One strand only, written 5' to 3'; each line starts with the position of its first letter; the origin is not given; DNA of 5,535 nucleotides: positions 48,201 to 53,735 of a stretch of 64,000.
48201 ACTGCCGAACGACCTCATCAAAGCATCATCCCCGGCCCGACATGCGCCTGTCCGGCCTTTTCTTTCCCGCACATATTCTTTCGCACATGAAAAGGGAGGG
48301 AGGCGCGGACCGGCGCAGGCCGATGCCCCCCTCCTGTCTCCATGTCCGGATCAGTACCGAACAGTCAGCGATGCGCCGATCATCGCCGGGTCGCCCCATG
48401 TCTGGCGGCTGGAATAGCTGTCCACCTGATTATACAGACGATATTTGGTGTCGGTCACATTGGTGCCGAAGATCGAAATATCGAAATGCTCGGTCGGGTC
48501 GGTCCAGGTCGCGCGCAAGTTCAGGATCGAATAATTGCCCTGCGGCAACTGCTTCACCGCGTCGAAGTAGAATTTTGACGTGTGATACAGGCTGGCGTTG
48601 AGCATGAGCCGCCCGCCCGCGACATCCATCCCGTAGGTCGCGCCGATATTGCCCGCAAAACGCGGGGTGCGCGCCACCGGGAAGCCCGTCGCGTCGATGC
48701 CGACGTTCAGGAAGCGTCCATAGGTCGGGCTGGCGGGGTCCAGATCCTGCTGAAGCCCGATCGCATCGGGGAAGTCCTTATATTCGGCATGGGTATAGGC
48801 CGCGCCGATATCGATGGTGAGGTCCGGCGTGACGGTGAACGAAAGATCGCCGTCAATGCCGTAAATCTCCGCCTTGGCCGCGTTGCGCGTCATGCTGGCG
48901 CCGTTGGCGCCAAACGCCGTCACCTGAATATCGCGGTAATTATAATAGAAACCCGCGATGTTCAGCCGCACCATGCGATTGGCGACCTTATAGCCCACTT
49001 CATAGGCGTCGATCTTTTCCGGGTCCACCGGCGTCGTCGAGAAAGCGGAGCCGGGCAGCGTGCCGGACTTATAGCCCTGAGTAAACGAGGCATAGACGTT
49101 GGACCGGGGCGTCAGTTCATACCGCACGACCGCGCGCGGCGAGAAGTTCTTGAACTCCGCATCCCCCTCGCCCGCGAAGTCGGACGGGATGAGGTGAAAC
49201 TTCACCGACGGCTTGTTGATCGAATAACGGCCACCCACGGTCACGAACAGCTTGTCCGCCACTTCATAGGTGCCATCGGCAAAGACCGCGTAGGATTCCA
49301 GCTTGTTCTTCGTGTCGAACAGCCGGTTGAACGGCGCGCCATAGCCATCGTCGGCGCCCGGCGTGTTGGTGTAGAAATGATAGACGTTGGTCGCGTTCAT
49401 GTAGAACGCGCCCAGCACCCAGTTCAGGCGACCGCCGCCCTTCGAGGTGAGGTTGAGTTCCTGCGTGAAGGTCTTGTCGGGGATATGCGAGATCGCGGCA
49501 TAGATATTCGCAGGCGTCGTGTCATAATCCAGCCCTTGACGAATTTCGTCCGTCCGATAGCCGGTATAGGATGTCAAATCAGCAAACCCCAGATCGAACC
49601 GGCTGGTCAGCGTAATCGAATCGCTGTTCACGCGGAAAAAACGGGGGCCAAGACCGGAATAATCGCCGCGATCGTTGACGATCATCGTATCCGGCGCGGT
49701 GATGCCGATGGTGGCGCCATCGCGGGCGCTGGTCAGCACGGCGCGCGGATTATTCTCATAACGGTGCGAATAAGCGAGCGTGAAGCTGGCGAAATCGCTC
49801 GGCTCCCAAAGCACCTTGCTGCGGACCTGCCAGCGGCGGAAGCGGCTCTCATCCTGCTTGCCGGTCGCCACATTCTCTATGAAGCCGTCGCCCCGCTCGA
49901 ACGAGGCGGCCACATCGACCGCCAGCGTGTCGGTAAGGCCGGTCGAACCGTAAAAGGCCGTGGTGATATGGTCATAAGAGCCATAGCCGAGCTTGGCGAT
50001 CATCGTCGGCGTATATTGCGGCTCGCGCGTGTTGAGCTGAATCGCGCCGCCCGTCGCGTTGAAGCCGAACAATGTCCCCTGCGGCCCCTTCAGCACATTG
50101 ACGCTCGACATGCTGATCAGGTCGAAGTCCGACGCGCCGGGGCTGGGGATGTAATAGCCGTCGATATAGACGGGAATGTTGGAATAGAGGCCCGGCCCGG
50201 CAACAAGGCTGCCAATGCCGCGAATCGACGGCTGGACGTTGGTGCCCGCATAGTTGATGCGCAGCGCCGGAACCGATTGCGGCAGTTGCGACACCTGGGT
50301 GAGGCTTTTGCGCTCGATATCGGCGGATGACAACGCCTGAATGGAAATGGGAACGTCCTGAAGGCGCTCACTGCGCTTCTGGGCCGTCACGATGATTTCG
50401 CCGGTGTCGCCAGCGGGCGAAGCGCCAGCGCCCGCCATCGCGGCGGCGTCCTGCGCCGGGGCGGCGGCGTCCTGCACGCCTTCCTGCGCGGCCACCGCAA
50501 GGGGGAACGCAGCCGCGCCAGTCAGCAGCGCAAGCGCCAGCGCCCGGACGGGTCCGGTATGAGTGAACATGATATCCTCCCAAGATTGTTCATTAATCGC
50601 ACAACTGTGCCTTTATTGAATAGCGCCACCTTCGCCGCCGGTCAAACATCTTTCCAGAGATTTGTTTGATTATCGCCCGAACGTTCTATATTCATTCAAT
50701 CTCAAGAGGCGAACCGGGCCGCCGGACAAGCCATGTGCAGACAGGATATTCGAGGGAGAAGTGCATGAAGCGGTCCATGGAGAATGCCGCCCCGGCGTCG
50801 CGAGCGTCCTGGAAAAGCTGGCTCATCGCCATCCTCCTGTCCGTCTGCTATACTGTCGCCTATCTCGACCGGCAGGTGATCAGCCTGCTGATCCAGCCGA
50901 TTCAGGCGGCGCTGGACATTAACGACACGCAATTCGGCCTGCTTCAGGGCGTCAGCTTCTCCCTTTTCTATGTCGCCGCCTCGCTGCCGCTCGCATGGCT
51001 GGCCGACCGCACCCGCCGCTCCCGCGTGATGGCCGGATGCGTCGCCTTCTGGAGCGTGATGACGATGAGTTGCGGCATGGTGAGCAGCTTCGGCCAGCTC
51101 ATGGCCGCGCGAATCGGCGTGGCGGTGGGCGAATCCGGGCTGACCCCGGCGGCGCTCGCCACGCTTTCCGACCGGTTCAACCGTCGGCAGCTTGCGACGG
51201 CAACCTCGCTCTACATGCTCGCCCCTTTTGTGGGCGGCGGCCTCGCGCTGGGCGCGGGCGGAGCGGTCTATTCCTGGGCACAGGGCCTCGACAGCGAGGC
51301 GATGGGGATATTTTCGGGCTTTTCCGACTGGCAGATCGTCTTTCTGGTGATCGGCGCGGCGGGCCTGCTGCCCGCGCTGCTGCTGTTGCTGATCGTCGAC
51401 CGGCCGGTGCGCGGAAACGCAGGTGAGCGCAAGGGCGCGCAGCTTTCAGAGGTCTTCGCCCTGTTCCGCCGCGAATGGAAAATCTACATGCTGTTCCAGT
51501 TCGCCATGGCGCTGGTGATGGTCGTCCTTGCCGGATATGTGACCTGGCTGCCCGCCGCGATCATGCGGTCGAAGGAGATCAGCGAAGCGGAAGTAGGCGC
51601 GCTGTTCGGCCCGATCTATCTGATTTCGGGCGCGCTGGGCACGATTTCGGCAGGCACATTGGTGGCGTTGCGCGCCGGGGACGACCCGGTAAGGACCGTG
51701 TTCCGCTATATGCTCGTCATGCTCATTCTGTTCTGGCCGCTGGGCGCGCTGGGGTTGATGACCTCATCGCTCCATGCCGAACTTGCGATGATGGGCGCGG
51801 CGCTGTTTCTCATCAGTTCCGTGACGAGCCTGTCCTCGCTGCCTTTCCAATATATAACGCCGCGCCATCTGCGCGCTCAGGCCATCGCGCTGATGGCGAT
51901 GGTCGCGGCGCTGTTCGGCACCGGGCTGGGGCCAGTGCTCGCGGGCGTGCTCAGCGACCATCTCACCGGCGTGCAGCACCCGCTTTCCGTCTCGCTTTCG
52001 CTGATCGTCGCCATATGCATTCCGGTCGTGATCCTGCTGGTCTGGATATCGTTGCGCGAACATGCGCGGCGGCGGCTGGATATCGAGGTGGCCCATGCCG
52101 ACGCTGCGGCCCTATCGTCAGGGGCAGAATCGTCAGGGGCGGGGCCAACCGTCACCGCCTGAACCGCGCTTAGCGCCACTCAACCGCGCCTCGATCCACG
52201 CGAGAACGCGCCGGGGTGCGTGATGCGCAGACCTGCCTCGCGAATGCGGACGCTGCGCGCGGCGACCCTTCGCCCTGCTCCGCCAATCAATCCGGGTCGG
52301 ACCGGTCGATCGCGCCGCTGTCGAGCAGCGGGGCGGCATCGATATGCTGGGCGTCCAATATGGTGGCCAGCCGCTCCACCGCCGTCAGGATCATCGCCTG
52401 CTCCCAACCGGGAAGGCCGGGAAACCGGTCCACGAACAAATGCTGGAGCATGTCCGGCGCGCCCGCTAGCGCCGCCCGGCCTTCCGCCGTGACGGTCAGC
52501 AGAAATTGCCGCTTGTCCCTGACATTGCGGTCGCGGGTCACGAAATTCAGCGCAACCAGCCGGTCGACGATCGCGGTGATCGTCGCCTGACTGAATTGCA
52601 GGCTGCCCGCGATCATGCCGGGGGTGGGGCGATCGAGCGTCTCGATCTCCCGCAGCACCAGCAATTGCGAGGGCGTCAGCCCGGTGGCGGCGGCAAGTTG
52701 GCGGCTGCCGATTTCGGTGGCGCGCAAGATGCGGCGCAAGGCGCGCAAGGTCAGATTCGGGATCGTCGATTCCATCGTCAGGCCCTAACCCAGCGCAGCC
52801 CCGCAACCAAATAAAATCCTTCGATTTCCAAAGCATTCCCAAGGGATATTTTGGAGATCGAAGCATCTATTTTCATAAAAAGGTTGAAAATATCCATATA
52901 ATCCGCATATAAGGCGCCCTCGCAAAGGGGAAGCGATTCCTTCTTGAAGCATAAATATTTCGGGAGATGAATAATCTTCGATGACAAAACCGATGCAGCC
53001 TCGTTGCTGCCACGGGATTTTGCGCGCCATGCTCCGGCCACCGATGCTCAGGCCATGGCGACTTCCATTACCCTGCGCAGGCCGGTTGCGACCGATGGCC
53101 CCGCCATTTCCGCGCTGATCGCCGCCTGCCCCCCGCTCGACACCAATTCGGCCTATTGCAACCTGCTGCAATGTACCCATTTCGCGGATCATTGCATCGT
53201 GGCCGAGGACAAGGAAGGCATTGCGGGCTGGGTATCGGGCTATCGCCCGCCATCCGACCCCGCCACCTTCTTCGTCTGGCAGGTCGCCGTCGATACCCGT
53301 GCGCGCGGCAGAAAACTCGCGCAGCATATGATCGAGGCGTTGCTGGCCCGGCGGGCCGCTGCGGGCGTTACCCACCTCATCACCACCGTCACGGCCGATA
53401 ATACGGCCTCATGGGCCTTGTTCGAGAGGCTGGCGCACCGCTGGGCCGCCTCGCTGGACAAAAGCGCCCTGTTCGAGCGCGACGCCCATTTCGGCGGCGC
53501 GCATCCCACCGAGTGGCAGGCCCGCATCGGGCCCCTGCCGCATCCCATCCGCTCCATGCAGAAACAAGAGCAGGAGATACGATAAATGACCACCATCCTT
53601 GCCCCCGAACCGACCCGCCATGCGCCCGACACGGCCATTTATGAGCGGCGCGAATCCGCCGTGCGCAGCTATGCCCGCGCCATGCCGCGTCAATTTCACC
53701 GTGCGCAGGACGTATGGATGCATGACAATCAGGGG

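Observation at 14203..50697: A 15-bp PcaR/IclR-type box recurs as tandem pairs with an exact 19-bp offset across the promoters of the catabolic island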

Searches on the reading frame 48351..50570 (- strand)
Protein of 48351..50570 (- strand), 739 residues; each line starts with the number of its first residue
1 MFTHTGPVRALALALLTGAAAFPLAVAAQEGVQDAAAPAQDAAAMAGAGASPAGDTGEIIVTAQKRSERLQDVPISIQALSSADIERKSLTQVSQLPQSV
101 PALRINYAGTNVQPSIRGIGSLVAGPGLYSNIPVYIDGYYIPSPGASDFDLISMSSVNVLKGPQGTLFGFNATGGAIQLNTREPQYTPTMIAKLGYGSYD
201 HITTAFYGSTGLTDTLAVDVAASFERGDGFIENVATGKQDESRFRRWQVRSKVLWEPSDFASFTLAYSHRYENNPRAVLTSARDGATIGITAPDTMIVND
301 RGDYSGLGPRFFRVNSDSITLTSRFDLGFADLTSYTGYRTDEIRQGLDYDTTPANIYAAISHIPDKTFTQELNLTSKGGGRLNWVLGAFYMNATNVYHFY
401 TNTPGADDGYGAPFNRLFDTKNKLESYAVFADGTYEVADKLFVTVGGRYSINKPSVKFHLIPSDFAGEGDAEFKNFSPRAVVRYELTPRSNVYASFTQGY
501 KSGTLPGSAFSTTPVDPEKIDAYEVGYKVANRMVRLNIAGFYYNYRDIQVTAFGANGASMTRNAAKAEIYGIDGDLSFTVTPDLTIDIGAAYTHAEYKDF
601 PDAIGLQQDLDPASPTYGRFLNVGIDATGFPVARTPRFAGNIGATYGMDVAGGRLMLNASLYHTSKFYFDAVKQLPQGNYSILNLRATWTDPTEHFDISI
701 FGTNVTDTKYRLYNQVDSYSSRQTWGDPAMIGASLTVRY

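Call 10: search_protein_families(library=pfam, proteins=[window:48351-50570:-])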
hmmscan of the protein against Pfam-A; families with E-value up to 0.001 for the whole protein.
window:48351-50570:- (739 aa): 2 families
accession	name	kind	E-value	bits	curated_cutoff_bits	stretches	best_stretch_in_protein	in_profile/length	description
PF00593.30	TonB_dep_Rec_b-barrel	-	1e-40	141.4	27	1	280-705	22-436/436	TonB dependent receptor-like, beta-barrel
PF07715.20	Plug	-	5.2e-16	59.5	23.9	1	70-176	2-107/107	TonB-dependent Receptor Plug Domain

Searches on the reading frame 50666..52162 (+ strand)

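Call 10: search_protein_families(library=pfam, proteins=[window:50666-52162:+])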
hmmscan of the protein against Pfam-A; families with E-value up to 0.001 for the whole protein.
window:50666-52162:+ (498 aa): 2 families
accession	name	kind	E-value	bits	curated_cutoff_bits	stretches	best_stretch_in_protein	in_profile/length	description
PF07690.21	MFS_1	-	9.2e-36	123.9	33.4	2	58-416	1-341/347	Major Facilitator Superfamily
PF03137.26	OATP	-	1.8e-07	30.3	25.8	1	272-334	293-355/545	Organic Anion Transporter Polypeptide (OATP) family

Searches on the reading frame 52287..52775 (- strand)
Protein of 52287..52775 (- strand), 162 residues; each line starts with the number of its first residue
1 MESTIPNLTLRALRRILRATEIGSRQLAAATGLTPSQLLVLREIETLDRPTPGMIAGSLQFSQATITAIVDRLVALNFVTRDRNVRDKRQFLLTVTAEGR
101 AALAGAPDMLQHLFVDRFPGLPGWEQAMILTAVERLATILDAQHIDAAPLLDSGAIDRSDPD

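Call 10: search_protein_families(library=pfam, proteins=[window:52287-52775:-])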
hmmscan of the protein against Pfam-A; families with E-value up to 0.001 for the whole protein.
window:52287-52775:- (162 aa): 3 families
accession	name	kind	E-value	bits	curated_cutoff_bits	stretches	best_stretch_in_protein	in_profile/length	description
PF01047.28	MarR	-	8.3e-13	48.5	24.6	1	33-90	1-58/59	MarR family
PF12802.13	MarR_2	-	1.1e-10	41.9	27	1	32-90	2-61/61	MarR family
PF22381.2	Staph_reg_Sar_Rot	-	3.8e-06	27.4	27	1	31-101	10-80/85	Transcriptional regulator SarA/Rot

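Call 26: search_protein_families(library=ncbifam, proteins=[window:52287-52775:-], max_evalue=0.00001)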
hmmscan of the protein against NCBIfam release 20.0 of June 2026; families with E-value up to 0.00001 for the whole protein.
window:52287-52775:- (162 aa): 4 families
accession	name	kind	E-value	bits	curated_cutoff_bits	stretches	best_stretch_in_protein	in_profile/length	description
NF053777.1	Saro0803TransReg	equivalog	3.6e-09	36.4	200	1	29-108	31-110/140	Saro_0803 family transcriptional regulator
NF045593.1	bilirub_TF_BilQ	equivalog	6.6e-08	32.3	125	1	31-111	26-106/135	bilirubin utilization transcriptional regulator BilQ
NF052438.1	TransRegRv0880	equivalog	2.4e-06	27.4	220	1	30-142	29-141/143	Rv0880 family HTH-type transcriptional regulator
TIGR02337.1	HpaR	equivalog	4.4e-06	26.6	121.2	1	25-105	18-98/130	homoprotocatechuate degradation operon regulator HpaR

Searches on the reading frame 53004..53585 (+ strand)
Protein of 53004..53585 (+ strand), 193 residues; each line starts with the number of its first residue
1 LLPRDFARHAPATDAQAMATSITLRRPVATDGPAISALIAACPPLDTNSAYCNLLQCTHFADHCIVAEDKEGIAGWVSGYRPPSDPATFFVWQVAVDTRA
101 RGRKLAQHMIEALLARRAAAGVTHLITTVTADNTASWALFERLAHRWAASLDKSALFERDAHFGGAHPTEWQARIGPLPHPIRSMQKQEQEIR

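Call 10: search_protein_families(library=pfam, proteins=[window:53004-53585:+])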
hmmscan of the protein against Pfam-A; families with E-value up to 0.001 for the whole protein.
window:53004-53585:+ (193 aa): 3 families
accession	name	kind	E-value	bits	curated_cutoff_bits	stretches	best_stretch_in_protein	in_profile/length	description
PF00583.31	Acetyltransf_1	-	2.2e-13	51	20.7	1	57-143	25-114/116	Acetyltransferase (GNAT) family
PF13508.13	Acetyltransf_7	-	1.9e-07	31.8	27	1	62-142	3-79/84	Acetyltransferase (GNAT) domain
PF13302.13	Acetyltransf_3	-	5.8e-05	24.2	25.4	1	63-143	54-135/138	Acetyltransferase (GNAT) domain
